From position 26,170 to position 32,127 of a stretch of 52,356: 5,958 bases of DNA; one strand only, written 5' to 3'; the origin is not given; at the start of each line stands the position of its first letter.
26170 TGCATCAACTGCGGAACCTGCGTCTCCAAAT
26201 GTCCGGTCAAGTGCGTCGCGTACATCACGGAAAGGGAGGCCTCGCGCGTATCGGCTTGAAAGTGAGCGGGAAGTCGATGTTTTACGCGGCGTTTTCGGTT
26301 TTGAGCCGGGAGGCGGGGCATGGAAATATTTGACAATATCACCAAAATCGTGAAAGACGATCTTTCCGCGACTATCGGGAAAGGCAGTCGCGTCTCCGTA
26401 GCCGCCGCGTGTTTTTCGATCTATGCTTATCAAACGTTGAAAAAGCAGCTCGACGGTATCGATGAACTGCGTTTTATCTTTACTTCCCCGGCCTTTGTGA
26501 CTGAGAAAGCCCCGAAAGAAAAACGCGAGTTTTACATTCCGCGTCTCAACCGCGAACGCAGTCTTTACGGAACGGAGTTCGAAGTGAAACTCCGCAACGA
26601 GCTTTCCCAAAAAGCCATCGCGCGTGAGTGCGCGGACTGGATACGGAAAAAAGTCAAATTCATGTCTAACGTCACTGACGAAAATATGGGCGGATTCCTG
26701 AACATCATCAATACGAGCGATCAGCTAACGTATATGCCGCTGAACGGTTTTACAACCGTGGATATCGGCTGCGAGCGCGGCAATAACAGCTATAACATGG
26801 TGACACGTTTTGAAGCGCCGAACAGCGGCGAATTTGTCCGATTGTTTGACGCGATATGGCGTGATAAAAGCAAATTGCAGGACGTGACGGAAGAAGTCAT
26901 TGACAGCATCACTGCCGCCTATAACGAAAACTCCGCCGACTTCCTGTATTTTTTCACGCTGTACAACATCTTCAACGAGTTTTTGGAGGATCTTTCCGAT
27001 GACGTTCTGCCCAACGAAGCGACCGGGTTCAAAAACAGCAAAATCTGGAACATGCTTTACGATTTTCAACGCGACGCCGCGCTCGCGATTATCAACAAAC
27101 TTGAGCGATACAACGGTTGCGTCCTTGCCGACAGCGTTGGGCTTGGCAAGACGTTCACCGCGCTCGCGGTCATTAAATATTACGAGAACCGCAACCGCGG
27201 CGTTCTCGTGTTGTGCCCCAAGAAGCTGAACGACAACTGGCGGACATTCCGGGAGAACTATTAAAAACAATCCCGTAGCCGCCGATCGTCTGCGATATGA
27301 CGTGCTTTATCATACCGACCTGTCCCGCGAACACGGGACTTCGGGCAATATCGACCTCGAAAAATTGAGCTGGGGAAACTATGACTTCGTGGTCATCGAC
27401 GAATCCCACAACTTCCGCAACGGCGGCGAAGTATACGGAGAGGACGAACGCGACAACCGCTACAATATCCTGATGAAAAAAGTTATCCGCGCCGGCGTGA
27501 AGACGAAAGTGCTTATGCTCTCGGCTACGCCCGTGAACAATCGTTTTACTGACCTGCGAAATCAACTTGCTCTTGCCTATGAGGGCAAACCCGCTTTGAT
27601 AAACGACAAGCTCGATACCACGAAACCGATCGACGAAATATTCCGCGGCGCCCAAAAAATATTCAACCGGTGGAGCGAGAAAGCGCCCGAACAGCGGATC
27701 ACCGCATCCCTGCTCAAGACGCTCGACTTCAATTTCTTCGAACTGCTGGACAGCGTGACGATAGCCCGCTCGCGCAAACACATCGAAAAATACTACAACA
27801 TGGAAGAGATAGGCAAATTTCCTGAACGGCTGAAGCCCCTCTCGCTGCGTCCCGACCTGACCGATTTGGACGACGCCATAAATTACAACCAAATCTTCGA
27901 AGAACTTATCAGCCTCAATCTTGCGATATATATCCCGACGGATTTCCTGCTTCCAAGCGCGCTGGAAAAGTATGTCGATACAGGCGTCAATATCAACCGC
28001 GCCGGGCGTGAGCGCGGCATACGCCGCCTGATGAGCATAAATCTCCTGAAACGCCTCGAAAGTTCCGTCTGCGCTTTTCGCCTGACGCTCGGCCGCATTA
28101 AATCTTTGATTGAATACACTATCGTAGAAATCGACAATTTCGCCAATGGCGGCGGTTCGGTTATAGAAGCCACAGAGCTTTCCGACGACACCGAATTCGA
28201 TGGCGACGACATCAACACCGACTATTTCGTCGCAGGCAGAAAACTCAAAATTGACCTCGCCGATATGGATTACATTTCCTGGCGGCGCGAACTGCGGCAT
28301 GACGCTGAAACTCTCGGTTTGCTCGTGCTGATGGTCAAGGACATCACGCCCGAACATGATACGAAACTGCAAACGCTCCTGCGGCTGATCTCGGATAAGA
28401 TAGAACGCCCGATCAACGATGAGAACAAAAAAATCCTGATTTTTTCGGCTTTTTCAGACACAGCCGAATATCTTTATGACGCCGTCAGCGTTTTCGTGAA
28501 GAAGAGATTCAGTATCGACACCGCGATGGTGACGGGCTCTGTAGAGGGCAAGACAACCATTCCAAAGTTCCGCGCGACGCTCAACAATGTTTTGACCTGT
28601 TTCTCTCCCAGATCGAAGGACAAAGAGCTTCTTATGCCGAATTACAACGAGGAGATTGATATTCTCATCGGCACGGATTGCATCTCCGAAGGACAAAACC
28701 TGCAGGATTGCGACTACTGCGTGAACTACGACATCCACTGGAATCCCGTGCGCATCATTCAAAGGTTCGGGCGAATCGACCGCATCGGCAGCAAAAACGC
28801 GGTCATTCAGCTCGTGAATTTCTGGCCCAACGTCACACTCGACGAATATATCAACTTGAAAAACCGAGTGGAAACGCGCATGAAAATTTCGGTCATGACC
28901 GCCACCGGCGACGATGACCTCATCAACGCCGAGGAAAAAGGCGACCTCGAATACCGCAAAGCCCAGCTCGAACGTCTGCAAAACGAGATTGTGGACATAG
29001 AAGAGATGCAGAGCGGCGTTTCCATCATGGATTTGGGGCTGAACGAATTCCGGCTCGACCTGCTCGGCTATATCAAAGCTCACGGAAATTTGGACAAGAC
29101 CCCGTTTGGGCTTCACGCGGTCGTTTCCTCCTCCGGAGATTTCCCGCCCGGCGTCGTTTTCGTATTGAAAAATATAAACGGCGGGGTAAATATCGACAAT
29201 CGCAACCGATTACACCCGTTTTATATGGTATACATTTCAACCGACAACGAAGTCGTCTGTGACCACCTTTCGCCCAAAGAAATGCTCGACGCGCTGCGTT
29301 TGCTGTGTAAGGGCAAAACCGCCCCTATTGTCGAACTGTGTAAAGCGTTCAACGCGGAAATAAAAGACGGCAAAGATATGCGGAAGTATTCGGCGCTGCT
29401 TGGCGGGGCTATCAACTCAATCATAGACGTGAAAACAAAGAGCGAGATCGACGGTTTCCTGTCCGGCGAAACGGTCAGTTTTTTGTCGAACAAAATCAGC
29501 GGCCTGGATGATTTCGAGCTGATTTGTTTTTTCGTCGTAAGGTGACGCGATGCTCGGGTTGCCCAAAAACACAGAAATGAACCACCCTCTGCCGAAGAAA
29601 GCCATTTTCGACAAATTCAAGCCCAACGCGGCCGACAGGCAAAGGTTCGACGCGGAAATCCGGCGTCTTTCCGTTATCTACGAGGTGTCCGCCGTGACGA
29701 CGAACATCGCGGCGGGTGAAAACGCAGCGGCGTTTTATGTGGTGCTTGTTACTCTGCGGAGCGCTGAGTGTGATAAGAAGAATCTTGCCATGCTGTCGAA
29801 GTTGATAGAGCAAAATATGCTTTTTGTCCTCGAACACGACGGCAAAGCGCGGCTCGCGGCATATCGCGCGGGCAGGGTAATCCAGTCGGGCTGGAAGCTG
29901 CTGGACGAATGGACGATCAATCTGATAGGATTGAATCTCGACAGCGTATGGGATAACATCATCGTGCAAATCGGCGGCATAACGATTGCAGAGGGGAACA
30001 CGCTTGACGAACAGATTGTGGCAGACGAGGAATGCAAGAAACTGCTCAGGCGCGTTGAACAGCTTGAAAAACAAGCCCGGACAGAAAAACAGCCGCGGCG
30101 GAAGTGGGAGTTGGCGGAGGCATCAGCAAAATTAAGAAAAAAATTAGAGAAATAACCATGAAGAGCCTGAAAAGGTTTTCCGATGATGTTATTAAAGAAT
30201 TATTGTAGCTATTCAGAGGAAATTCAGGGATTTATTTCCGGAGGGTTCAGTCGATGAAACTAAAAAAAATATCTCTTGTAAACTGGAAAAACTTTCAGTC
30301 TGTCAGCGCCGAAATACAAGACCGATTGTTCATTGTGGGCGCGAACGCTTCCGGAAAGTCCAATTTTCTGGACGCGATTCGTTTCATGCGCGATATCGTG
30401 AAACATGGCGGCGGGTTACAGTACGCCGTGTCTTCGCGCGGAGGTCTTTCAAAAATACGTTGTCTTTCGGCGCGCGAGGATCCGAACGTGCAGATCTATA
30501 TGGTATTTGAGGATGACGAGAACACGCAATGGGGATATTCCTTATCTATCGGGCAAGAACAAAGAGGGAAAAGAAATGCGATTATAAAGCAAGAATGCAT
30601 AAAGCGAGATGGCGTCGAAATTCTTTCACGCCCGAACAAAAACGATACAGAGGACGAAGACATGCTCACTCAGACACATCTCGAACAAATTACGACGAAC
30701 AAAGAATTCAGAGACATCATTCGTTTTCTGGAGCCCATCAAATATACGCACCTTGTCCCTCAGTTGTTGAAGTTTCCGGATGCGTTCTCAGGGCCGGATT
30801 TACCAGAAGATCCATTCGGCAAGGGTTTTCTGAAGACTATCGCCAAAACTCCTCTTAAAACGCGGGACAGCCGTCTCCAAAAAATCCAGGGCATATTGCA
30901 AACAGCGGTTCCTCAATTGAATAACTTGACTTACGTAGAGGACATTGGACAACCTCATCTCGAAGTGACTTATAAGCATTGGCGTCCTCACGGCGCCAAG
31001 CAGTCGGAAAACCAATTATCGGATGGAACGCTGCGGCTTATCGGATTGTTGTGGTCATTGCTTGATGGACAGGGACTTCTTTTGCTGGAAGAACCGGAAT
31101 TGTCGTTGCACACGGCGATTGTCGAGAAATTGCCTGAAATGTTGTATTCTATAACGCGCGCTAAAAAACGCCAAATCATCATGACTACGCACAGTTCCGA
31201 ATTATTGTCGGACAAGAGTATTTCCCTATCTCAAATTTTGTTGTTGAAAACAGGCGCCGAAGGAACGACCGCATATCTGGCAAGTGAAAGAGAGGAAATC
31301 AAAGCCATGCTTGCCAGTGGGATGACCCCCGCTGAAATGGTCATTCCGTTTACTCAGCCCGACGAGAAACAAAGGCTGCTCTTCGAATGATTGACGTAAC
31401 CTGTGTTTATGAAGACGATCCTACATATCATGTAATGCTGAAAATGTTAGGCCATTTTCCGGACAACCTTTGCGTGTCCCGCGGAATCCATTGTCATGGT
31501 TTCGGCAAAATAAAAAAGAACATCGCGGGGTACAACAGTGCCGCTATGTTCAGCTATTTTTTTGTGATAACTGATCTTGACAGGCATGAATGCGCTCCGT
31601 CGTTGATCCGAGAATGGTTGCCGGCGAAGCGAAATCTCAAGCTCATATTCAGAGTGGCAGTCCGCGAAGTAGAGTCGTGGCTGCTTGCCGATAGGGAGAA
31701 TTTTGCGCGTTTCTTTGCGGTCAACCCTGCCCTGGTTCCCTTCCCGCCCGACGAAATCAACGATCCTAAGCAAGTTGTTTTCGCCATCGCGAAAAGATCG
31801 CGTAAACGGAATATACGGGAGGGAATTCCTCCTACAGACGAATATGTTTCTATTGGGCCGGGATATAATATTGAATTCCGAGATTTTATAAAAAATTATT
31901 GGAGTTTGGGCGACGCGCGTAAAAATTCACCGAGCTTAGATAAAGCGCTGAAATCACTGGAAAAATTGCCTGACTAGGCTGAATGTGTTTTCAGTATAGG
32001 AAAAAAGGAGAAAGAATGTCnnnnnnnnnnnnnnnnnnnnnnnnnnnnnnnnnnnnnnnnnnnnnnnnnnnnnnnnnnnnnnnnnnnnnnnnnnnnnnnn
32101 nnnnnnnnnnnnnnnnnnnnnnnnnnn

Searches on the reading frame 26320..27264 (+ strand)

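Call 18: search_protein_families(library=pfam, proteins=[window:26320-27264:+], max_evalue=0.001)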
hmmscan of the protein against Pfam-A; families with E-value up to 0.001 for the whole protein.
window:26320-27264:+ (314 aa): 2 families
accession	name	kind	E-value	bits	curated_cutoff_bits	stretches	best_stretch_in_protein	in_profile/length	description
PF00176.29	SNF2-rel_dom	-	5.3e-08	32.7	24.9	1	257-308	8-67/290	SNF2-related domain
PF04851.21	ResIII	-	5.1e-05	23.7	22.5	1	246-302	4-63/164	Type III restriction enzyme, res subunit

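Call 77: search_protein_families(library=padloc, proteins=[window:26320-27264:+], max_evalue=0.00001)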
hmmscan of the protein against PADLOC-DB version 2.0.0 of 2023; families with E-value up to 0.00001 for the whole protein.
window:26320-27264:+ (314 aa): 11 families
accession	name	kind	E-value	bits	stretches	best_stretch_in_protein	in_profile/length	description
PDLC01075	C3a139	-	1.3e-25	87.9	1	173-314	161-280/948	HKD+Snf2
PDLC00632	ZorD1|ZorD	-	4.6e-08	29.5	1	262-309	614-664/1101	"SWI2/SNF2 helicase, Mrr-like nuclease"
PDLC00633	ZorD1|ZorD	-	4.8e-08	29.6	1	240-308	438-508/908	"SWI2/SNF2 helicase, Mrr-like nuclease"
PDLC04556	PDC-M27C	-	1.7e-07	28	1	250-309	40-102/892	-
PDLC02843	DpdE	-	2.3e-07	27.1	1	246-308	159-221/1091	DpdE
PDLC00631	ZorD1|ZorD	-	3.3e-07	26.5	1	248-308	444-510/1071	"SWI2/SNF2 helicase, Mrr-like nuclease"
PDLC02622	DrmD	-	3.9e-07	27.3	1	245-309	122-186/422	DrmD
PDLC02632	DrmD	-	5.4e-07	26.5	1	246-309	124-187/662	DrmD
PDLC00627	ZorD1|ZorD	-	2e-06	24.1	1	259-308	479-535/1006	"SWI2/SNF2 helicase, Mrr-like nuclease"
PDLC02619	DrmD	-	2.8e-06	23.8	1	250-308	37-95/872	DrmD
PDLC02707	PbeA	-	6e-06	23.1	1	176-308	193-315/672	PbeA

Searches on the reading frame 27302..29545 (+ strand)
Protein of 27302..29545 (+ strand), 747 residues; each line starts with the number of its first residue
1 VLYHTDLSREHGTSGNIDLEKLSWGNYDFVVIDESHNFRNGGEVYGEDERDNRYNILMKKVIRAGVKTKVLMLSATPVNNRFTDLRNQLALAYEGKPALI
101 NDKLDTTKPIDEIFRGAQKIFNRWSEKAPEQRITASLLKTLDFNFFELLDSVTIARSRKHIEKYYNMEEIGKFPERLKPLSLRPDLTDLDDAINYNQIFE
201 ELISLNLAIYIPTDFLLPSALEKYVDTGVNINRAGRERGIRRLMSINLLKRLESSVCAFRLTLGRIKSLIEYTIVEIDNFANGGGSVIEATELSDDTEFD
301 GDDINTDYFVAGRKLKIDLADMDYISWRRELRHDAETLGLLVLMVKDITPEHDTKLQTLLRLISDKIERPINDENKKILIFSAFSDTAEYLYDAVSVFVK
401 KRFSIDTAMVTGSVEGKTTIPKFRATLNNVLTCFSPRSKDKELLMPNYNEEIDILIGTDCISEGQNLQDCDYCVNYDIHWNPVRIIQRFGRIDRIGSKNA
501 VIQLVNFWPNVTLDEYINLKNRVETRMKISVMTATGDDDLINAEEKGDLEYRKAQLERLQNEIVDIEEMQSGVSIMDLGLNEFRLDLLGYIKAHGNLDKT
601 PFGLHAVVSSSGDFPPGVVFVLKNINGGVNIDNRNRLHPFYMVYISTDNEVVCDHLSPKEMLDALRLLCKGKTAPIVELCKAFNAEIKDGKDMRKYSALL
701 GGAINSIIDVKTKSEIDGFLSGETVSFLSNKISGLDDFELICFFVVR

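Call 18: search_protein_families(library=pfam, proteins=[window:27302-29545:+], max_evalue=0.001)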
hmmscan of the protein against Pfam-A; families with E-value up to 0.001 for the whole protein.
window:27302-29545:+ (747 aa): 1 family
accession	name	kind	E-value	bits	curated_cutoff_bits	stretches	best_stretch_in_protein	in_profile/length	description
PF00271.37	Helicase_C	-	7.4e-15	55.6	23.5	1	355-496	2-110/110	Helicase conserved C-terminal domain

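Call 77: search_protein_families(library=padloc, proteins=[window:27302-29545:+], max_evalue=0.00001)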
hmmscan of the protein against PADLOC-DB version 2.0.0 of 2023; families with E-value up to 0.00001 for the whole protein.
window:27302-29545:+ (747 aa): 22 families
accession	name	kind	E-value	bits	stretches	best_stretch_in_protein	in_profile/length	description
PDLC01075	C3a139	-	3.3e-91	305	1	2-746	295-947/948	HKD+Snf2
PDLC02621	DrmD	-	2.3e-25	87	1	219-512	374-640/1040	DrmD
PDLC02623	DrmD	-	7e-24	81.6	1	352-528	509-654/1040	DrmD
PDLC02619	DrmD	-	1.1e-23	81.3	1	331-504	370-542/872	DrmD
PDLC02500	BrxHI|BrxHII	-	2.1e-22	77.6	1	220-508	349-585/933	BrxHI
PDLC00659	HmaA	-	5e-22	75.6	1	329-507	464-621/1176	SNF2 helicase / DEAD-box helicase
PDLC02193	PLD_Helicase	-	4.4e-20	69.4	1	350-546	665-851/905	-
PDLC03830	ZacC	-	4.3e-17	60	1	22-81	239-292/1019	-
PDLC02504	BrxHI|BrxHII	-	2e-15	53.8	1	453-514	538-599/971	BrxHII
PDLC02840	DpdE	-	1.9e-13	47.6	1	349-504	535-663/1091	DpdE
PDLC02620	DrmD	-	5.9e-13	45.7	1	447-504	529-586/1060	DrmD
PDLC02853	DpdE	-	2.8e-12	43.4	1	379-507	490-610/985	DpdE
PDLC02572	DrmA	-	1.7e-11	40.9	1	342-501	486-627/1043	DrmA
PDLC02843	DpdE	-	2.6e-11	40.2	1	454-497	622-665/1091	DpdE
PDLC02625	DrmD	-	9.7e-11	38.9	1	448-537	321-412/792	DrmD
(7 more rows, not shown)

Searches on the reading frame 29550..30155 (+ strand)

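Call 18: search_protein_families(library=pfam, proteins=[window:29550-30155:+], max_evalue=0.001)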
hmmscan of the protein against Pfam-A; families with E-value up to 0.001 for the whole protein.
window:29550-30155:+ (201 aa): 1 family
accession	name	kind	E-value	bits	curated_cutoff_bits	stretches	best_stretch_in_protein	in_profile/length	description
PF14335.11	DUF4391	-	4.1e-27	96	29.9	1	2-197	1-230/232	Domain of unknown function (DUF4391)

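Call 77: search_protein_families(library=padloc, proteins=[window:29550-30155:+], max_evalue=0.00001)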
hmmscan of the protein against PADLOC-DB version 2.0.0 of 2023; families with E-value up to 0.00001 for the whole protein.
window:29550-30155:+ (201 aa): 0 families

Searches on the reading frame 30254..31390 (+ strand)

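Call 18: search_protein_families(library=pfam, proteins=[window:30254-31390:+], max_evalue=0.001)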
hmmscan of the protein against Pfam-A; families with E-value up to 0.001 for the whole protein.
window:30254-31390:+ (378 aa): 7 families
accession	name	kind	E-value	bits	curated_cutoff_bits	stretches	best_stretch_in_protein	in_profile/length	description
PF13304.12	AAA_21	-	4.8e-40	138.9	27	1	26-319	3-304/304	AAA domain, putative AbiEii toxin, Type IV TA system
PF13175.12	AAA_15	-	2.3e-22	80.6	32.1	2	222-317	272-373/374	AAA ATPase domain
PF02463.25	SMC_N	-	3.3e-11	43.5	40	1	3-320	2-204/220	RecF/RecN/SMC N terminal domain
PF13555.12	AAA_29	-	5.6e-09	36.1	27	1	3-43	1-43/61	P-loop containing region of AAA domain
PF11398.14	DUF2813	-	1.3e-06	28.5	21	0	275-332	286-337/372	Protein of unknown function (DUF2813)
PF13476.12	AAA_23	-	0.00038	21.6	27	0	5-145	1-142/201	AAA domain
PF00005.33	ABC_tran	-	0.00043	21.3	25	0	22-46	11-35/137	ABC transporter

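Call 77: search_protein_families(library=padloc, proteins=[window:30254-31390:+], max_evalue=0.00001)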
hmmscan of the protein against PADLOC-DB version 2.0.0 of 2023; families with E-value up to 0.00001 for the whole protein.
window:30254-31390:+ (378 aa): 89 families (the best 25 are shown)
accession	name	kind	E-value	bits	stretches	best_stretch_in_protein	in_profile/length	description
PDLC04180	HEC-01A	-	3.5e-152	505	1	1-375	1-378/382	-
PDLC04178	HEC-01A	-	2.7e-49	166.3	1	2-361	8-373/399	-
PDLC02980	AriA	-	8.2e-39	132.4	1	26-319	3-304/304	-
PDLC04182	HEC-01A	-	4.9e-33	112.7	2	128-357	163-389/406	-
PDLC04175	HEC-01A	-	8.8e-30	102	2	204-339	198-330/363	-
PDLC04176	HEC-01A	-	1.9e-28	97.9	1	1-328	1-329/371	-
PDLC02335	AbiLi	-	2e-28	97.4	1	3-341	50-260/326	AbiLi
PDLC04391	PDC-M07A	-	1.1e-24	85.3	2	3-125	2-124/412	-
PDLC04177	HEC-01A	-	1.1e-24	85.2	2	251-339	273-361/393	-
PDLC04179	HEC-01A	-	4.3e-23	80.1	2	3-146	2-155/459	-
PDLC02979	AriA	-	1.9e-22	78.6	1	1-317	1-372/373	-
PDLC04135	mad3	-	2.6e-22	77.9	2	2-63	1-72/374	mads_3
PDLC04144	HEC-01B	-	4.1e-21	73.5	2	1-117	1-115/395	-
PDLC02358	Old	-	9e-19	65.7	2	274-355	286-364/578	Old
PDLC04184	HEC-01A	-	1.1e-18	65.5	2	133-319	190-392/464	-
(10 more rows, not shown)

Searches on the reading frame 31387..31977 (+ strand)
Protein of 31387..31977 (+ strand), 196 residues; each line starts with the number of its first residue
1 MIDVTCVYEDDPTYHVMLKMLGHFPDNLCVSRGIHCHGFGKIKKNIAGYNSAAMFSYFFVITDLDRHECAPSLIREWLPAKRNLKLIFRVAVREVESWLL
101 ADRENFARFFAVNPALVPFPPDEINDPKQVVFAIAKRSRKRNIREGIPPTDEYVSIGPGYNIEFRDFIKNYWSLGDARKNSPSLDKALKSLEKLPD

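Call 18: search_protein_families(library=pfam, proteins=[window:31387-31977:+], max_evalue=0.001)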
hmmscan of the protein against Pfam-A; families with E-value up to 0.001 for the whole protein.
window:31387-31977:+ (196 aa): 1 family
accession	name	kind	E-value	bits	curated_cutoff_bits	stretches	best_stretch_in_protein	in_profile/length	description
PF14103.11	DUF4276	-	0.00061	20.5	30.2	1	41-135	39-141/192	Domain of unknown function (DUF4276)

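Call 77: search_protein_families(library=padloc, proteins=[window:31387-31977:+], max_evalue=0.00001)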
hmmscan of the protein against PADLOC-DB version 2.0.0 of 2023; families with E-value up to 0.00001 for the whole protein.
window:31387-31977:+ (196 aa): 7 families
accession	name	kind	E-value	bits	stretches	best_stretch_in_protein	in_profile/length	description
PDLC04194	HEC-01B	-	2.1e-56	188.9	1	4-194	6-197/204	-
PDLC04193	HEC-01B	-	7.3e-48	161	1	6-194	5-192/195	-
PDLC04197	HEC-01B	-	7.8e-37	124.8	1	14-194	13-189/192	-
PDLC04191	HEC-01B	-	4.4e-09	34.6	1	54-145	62-150/192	-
PDLC04205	HEC-01B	-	6.8e-08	30.5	1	18-110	37-134/213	-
PDLC04210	HEC-01B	-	2.9e-06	25.2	1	66-141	89-173/217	-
PDLC04185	HEC-01B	-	4.2e-06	24.9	1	56-142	64-147/188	-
